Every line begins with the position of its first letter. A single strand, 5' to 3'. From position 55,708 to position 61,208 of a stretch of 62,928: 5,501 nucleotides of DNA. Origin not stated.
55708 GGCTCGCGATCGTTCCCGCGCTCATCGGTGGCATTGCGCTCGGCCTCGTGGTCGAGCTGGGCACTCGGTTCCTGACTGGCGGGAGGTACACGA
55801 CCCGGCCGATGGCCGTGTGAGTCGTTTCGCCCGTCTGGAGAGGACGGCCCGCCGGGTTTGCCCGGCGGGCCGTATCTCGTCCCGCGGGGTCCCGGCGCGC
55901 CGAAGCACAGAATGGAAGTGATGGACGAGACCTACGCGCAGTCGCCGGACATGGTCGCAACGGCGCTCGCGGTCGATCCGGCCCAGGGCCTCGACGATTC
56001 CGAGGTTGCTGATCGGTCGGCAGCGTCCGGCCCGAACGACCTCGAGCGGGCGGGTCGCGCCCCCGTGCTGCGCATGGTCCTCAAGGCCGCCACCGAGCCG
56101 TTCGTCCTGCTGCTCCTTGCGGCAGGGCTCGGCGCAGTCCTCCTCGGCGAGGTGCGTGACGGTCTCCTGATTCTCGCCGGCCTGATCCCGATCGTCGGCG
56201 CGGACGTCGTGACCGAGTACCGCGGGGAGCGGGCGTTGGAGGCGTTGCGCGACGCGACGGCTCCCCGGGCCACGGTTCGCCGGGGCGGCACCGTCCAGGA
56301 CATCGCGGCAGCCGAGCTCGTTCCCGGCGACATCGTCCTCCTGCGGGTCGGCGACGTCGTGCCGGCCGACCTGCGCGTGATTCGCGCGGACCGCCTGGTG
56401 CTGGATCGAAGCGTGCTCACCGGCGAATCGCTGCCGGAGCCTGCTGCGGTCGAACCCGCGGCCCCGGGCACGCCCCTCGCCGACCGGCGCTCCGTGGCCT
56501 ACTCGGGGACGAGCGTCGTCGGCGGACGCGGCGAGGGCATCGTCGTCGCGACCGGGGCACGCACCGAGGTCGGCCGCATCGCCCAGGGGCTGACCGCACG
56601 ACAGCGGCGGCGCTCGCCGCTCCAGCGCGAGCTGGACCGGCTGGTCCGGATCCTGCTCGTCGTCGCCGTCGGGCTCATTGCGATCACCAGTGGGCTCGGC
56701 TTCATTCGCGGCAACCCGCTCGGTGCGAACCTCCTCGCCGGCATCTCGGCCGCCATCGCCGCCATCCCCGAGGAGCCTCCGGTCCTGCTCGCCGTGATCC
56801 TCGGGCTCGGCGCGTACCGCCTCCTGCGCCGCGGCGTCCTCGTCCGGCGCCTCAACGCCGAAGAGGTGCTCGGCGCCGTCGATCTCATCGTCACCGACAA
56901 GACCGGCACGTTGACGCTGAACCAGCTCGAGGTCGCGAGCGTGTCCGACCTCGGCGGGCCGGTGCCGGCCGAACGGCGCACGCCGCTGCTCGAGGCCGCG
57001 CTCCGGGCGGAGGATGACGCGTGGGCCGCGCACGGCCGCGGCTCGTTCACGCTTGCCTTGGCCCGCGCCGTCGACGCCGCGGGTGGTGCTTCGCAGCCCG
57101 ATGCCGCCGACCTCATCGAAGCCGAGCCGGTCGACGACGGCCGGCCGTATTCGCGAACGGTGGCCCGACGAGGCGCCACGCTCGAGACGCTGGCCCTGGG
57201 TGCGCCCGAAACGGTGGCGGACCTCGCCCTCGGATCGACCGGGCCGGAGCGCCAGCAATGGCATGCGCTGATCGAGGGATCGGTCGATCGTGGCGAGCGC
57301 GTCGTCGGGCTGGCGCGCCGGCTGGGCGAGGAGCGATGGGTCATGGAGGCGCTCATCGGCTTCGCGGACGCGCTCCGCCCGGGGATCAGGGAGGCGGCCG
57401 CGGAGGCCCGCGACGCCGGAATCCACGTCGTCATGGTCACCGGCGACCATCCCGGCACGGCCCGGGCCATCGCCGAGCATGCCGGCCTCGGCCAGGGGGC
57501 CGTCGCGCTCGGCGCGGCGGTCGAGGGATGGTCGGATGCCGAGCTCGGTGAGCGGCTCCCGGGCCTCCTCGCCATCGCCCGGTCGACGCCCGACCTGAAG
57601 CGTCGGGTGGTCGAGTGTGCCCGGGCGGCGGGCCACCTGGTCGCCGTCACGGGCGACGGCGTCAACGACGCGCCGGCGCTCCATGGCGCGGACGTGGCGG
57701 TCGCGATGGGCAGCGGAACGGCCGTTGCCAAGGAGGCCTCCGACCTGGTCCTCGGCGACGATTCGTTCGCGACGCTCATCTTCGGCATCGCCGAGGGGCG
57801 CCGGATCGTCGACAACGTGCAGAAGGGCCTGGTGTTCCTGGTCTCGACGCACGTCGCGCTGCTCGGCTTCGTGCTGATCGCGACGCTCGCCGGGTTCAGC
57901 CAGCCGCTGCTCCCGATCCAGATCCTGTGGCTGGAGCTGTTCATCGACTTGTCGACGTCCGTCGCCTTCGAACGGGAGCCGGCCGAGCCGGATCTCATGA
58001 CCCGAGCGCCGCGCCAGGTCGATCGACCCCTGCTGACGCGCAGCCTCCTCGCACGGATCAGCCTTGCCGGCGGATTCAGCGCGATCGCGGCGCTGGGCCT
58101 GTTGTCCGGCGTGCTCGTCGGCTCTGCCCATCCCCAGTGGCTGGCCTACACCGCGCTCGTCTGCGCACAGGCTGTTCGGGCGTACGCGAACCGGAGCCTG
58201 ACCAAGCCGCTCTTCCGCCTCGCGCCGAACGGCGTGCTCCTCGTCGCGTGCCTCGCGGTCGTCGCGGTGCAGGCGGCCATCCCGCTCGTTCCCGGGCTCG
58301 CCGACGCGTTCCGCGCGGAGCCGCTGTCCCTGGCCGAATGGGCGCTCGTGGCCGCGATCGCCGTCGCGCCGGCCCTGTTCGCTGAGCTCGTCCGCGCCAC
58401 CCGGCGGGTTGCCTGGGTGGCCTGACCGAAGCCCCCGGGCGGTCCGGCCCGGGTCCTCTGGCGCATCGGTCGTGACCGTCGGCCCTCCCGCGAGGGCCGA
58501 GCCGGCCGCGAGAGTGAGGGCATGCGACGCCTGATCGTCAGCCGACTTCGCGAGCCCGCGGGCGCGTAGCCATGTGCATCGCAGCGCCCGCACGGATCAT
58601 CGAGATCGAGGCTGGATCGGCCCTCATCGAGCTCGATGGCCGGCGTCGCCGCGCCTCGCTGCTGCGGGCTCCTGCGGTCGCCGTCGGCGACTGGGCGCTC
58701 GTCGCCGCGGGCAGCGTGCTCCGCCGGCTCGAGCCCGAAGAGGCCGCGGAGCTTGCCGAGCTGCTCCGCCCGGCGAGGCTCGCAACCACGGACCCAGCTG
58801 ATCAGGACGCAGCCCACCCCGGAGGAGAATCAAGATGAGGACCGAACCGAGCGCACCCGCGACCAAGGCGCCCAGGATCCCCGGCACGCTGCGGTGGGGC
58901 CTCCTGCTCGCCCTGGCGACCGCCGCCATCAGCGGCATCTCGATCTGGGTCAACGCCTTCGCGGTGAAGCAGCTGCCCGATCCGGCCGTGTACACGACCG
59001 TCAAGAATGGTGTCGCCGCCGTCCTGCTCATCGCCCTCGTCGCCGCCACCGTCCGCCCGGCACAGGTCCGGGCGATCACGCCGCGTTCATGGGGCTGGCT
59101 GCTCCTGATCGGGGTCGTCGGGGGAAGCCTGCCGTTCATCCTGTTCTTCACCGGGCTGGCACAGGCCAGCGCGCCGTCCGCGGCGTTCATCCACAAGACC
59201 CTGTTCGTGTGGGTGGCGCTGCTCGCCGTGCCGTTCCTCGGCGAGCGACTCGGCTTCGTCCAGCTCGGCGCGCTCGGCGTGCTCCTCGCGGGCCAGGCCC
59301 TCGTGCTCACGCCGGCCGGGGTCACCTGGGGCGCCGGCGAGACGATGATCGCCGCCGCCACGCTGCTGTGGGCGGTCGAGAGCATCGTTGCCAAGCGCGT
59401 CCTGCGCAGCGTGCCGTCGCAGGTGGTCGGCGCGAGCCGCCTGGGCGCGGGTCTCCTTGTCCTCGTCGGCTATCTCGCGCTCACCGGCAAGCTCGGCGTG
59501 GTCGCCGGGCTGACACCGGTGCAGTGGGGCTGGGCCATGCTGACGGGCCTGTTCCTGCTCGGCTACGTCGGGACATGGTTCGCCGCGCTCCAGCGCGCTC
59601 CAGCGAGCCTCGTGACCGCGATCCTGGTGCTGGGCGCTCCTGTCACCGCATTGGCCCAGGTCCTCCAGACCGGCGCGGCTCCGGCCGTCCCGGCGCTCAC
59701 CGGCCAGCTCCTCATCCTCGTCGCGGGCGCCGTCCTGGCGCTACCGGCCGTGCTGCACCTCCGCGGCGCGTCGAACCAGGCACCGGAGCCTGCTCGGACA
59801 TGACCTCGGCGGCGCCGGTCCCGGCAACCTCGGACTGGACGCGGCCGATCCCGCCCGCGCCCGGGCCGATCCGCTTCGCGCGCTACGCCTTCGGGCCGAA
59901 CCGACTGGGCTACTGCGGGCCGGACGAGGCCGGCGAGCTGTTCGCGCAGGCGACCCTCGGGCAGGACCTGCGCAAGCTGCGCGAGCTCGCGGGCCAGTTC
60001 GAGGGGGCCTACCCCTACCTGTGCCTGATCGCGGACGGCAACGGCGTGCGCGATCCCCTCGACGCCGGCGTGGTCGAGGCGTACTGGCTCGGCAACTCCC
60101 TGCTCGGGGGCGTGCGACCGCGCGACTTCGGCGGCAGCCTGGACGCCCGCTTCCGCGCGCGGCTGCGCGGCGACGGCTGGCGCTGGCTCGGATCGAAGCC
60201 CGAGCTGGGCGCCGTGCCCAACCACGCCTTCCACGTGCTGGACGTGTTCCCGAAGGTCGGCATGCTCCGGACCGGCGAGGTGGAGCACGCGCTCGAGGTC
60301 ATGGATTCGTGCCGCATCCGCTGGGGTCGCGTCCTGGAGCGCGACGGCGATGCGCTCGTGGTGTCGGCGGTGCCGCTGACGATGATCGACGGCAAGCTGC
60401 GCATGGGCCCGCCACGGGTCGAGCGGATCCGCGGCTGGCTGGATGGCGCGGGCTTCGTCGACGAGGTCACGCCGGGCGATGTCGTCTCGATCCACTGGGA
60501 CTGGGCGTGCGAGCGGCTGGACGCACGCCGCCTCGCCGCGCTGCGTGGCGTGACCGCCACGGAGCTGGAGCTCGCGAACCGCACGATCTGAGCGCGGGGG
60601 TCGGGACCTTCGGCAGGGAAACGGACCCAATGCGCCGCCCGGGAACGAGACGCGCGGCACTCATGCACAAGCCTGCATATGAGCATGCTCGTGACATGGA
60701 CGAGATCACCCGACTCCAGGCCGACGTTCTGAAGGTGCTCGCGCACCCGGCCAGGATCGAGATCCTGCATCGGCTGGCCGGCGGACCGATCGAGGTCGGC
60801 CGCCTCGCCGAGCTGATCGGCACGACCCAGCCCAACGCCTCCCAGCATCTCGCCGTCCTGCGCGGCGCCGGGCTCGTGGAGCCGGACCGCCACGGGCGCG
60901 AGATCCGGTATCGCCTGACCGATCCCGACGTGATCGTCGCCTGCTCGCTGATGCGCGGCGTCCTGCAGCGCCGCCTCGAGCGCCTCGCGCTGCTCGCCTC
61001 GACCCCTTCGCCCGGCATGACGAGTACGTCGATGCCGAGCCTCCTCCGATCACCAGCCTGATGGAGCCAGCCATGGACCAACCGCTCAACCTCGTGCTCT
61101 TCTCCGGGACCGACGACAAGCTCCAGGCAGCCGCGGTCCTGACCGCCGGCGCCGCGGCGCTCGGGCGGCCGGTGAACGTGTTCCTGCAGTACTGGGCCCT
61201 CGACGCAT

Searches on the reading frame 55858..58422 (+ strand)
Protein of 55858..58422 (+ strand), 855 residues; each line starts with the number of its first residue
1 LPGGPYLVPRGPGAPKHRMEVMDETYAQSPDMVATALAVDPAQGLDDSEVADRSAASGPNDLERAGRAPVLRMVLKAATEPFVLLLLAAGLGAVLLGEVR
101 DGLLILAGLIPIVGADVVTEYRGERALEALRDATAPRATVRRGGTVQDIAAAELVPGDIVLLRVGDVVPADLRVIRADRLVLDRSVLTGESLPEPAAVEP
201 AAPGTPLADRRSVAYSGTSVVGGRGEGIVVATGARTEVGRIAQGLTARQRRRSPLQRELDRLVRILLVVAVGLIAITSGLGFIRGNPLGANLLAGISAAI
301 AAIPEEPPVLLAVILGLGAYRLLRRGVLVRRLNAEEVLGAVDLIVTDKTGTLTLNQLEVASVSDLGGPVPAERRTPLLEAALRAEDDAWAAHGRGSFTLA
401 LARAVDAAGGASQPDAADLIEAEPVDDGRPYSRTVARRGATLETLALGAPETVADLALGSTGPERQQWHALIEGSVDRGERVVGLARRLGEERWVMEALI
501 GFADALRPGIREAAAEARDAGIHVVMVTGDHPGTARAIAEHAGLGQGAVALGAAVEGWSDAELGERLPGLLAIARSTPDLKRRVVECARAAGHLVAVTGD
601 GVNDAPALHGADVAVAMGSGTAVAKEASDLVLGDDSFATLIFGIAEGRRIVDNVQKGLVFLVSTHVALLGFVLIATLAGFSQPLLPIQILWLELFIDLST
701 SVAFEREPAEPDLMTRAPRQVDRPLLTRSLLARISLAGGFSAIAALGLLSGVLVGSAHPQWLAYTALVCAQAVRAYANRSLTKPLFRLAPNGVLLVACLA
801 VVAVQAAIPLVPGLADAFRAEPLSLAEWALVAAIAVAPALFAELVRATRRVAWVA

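Call 63: search_protein_families(library=pfam, proteins=[window:55858-58422:+], max_evalue=0.001)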
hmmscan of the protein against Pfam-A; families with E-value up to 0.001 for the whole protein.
window:55858-58422:+ (855 aa): 6 families
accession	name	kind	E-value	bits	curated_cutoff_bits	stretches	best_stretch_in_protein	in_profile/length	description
PF00122.25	E1-E2_ATPase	-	3.4e-45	154.2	28.1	1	134-325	3-181/181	E1-E2 ATPase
PF00689.26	Cation_ATPase_C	-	2e-36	125.8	27.3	1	682-846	2-173/175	Cation transporting ATPase, C-terminus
PF00702.32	Hydrolase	-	1e-18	68.8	26.4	1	341-612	1-191/191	haloacid dehalogenase-like hydrolase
PF00690.31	Cation_ATPase_N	-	2.4e-13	50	20.4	1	26-90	2-66/69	Cation transporter/ATPase, N-terminus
PF08282.18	Hydrolase_3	-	7.7e-06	26.2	20.9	0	595-634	206-245/255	haloacid dehalogenase-like hydrolase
PF12710.13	HAD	-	8.8e-05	23.4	27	1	493-609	79-189/189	haloacid dehalogenase-like hydrolase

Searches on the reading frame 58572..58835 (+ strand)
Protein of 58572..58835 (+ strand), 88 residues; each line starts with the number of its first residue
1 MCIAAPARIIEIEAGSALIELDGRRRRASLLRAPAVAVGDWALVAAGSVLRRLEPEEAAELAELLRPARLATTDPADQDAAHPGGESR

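Call 76: search_protein_families(library=pfam, proteins=[window:58572-58835:+], max_evalue=0.0001)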
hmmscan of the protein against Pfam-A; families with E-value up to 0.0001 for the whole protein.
window:58572-58835:+ (88 aa): 1 family
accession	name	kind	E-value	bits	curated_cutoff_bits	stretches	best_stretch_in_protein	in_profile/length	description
PF01455.23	HupF_HypC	-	5.4e-18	65.3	28.5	1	1-65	1-65/65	HupF/HypC family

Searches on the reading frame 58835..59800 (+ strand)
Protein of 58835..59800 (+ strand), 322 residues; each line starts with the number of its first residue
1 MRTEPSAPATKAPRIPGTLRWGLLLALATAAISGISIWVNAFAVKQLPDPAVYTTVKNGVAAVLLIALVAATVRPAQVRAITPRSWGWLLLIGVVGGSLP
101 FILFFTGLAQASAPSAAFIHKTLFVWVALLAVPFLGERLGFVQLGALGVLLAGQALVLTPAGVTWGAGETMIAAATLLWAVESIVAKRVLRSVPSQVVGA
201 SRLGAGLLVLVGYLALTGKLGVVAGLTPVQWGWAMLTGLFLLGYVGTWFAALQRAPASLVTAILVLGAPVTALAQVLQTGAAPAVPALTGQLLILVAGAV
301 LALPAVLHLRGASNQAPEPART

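Call 63: search_protein_families(library=pfam, proteins=[window:58835-59800:+], max_evalue=0.001)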
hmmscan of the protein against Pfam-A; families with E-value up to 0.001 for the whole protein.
window:58835-59800:+ (322 aa): 1 family
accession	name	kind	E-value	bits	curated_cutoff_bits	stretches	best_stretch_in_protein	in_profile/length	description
PF00892.27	EamA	-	1.2e-24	87.6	28.2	2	21-158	2-134/135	EamA-like transporter family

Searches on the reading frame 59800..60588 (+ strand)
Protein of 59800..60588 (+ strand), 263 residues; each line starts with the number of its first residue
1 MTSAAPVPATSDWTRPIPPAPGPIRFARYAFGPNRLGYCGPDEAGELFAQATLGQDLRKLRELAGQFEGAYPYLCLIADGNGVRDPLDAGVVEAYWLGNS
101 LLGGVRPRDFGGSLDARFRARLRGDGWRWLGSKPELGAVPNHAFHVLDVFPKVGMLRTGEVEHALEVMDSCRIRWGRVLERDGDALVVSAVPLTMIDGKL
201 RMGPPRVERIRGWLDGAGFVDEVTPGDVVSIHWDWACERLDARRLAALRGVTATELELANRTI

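Call 63: search_protein_families(library=pfam, proteins=[window:59800-60588:+], max_evalue=0.001)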
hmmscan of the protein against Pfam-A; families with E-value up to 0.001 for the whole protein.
window:59800-60588:+ (263 aa): 1 family
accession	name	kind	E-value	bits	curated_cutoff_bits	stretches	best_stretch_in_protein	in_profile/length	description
PF19927.4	DUF6390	-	3.1e-81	272.9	25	1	21-262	4-240/244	Family of unknown function (DUF6390)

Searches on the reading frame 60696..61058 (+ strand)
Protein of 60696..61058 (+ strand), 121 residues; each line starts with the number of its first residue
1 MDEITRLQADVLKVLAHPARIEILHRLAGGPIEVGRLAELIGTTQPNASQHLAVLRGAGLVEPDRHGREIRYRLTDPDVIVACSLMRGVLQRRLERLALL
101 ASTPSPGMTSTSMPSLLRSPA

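Call 64: search_protein_families(library=pfam, proteins=[window:60696-61058:+], max_evalue=0.001)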
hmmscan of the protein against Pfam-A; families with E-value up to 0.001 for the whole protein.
window:60696-61058:+ (121 aa): 4 families
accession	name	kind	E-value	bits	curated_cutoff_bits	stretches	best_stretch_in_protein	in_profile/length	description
PF12840.13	HTH_20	-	1.5e-12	47.8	27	1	15-62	1-49/51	Helix-turn-helix domain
PF01022.26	HTH_5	-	1.5e-11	44.4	22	1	17-62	1-46/47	Bacterial regulatory protein, arsR family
PF12802.13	MarR_2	-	5.6e-07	30.1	27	1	19-68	6-60/61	MarR family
PF13545.12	HTH_Crp_2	-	6.6e-05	23.2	27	1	34-78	25-65/70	Crp-like helix-turn-helix domain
